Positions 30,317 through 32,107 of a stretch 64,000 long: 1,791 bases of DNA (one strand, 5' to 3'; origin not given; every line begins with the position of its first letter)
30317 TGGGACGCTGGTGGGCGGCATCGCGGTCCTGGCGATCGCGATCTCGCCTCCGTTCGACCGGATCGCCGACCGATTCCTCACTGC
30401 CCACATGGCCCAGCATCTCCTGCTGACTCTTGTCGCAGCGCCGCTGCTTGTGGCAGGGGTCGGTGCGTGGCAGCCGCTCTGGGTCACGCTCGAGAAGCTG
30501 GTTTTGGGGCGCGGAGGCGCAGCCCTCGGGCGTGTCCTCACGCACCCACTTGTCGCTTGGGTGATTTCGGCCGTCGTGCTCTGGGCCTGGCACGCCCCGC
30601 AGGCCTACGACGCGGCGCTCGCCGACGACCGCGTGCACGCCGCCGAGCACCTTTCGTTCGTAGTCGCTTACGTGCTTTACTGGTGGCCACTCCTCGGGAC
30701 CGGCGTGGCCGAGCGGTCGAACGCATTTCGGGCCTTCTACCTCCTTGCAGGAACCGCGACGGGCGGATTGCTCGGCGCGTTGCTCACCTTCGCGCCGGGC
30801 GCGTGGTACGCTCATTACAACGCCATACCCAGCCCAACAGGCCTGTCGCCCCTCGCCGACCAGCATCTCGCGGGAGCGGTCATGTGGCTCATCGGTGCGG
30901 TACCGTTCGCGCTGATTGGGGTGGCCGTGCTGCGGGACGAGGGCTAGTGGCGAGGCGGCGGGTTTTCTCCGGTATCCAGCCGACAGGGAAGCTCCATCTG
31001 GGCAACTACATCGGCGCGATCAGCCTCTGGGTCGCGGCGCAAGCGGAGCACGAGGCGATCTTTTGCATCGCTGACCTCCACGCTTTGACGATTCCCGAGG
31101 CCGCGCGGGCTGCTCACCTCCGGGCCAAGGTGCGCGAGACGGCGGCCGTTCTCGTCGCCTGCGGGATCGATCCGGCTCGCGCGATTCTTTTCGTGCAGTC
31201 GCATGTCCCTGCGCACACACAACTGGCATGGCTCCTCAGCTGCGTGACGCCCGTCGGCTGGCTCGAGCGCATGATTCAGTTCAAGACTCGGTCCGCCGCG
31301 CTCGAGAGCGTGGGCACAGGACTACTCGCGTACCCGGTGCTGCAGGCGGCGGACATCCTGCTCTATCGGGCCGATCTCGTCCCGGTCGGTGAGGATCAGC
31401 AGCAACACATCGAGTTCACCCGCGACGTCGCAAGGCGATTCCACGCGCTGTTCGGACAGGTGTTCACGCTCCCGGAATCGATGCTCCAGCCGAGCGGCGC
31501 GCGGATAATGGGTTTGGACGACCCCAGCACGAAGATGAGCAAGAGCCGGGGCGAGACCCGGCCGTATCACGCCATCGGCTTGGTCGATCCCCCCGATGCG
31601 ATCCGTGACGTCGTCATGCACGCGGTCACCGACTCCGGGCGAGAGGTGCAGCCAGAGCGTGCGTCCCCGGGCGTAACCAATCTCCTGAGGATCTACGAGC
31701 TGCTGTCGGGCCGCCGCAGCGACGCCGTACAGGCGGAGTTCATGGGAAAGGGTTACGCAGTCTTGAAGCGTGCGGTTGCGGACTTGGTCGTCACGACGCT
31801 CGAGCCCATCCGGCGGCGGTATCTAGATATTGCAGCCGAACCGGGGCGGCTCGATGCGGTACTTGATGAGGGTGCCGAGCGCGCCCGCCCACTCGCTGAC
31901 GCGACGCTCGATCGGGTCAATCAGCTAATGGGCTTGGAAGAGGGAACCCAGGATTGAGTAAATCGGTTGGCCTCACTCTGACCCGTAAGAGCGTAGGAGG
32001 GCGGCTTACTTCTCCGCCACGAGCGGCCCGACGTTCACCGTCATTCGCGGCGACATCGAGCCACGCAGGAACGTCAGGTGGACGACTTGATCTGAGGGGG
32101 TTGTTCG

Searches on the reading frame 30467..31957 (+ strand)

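Call 65: search_protein_families(library=pfam, proteins=[window:30467-31957:+], max_evalue=0.00001)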
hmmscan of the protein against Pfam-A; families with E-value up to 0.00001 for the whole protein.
window:30467-31957:+ (496 aa): 1 family
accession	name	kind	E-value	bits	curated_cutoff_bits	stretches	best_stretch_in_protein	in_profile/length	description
PF00579.31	tRNA-synt_1b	-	1.7e-72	244.7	21.1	1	165-445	7-291/292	tRNA synthetases class I (W and Y)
